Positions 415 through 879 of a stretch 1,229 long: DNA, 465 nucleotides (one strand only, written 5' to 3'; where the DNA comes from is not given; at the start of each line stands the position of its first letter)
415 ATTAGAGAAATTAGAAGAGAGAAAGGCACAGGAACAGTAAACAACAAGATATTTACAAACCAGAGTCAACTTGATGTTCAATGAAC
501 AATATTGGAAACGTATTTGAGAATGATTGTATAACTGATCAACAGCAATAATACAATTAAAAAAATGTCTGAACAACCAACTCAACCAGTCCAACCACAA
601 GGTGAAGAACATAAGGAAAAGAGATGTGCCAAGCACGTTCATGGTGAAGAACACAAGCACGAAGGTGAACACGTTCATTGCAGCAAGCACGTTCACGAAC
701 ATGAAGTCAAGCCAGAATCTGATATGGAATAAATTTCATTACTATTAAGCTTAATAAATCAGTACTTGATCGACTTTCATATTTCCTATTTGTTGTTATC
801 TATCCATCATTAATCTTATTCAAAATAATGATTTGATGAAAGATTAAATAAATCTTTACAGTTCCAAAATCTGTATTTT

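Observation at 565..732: Unlisted 55-aa His-rich small ORF with high-expression yeast signatures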

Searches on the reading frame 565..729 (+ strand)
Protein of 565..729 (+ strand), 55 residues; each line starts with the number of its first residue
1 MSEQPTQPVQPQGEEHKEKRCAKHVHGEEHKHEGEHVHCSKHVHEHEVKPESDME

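Call 3: find_homologous_proteins(query=window:565-729:+, max_evalue=10)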
Query seq(55 aa): no candidate shares three 5-residue words with the query. No homologue found.
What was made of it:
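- On Hpn / Hpn-2 family: Word-index search was empty (call 3).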

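Call 6: find_encoding_contigs(protein=window:565-729:+, flank=10000)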
Protein seq(55 aa) (55 aa): no gene with exactly this product is on record in the collection.
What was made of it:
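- Tried and rejected: Exact-sequence locus look-up (call 6).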

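Call 7: search_protein_families(library=pfam, proteins=[window:565-729:+], max_evalue=10)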
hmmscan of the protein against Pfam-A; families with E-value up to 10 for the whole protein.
seq(55 aa): 0 families

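Call 17: search_protein_representatives(protein=window:565-729:+)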
Query: 55 residues. Proteins with E-value up to 0.001 (for the whole library): 1; up to 1e-10: 0; up to 1e-30: 0. The best 1 are listed.
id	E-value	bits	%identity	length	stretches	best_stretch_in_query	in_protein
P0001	8.1e-06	42.2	36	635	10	27-52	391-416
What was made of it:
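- Closest known: Hpn / Hpn-2 of Helicobacter pylori. Different: There is no sequence similarity (call 17).
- Closest known: His-rich plant dehydrins. Different: There is no detectable homology (call 17).
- Closest known: Yeast hydrophilins. Different: There is no homology (calls 3, 17).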

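Call 20: find_related_loci(query=window:565-729:+, collection=metagenome_contigs, flank=5000)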
Query seq(55 aa) (55 aa) in metagenome_contigs; peptide patterns used: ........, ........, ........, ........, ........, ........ (x = any residue, [..] = any of these).
134 stretches matched a pattern, but none encodes a relative of the query by tblastn (E <= 1e-3).

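Call 21: find_related_loci(query=window:565-729:+, collection=genome_contigs, flank=5000)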
Query seq(55 aa) (55 aa) in genome_contigs; peptide patterns used: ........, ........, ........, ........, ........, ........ (x = any residue, [..] = any of these).
56 stretches matched a pattern, but none encodes a relative of the query by tblastn (E <= 1e-3).

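Call 35: search_solved_structures(query=window:565-729:+, max_evalue=10, show_alignments=2)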
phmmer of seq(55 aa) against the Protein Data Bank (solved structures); distinct sequences matched with E-value up to 10: 0.
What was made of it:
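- Closest known: . Different: There is no similarity by phmmer (calls 17, 35).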

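Call 43: find_related_loci(query=window:565-729:+, collection=viral_contigs)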
Query seq(55 aa) (55 aa) in viral_contigs; peptide patterns used: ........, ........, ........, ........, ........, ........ (x = any residue, [..] = any of these).
13 stretches matched a pattern, but none encodes a relative of the query by tblastn (E <= 1e-3).
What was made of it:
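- No homologue was found anywhere (calls 3, 17, 20, 21, 43), so there is no evolutionary evidence of constraint beyond the internal repeats. No relative was found in 1.84 billion representative proteins or in any DNA collection scanned (calls 17, 20, 21, 43).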

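Call 46: predict_structure(protein=window:565-729:+)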
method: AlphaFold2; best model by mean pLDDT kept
length: 55 residues; sequences in the alignment: 1
mean_pLDDT: 47.9   pTM: 0.17
mean pLDDT of the five models: 47.9, 46.0, 44.8, 41.2, 38.7
residues with pLDDT >= 90: 0; 70-90: 0; 50-70: 16; < 50: 39
segments of 3 or more residues with pLDDT < 50: 10-22, 26-29, 33-35, 37-41, 43-49
pLDDT, mean of each block of 10 residues (from residue 1): 52 45 49 47 45 50
secondary structure: DSSP gave nothing for this model
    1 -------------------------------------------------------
elements in order:
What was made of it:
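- It shows no predicted structure (call 46).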
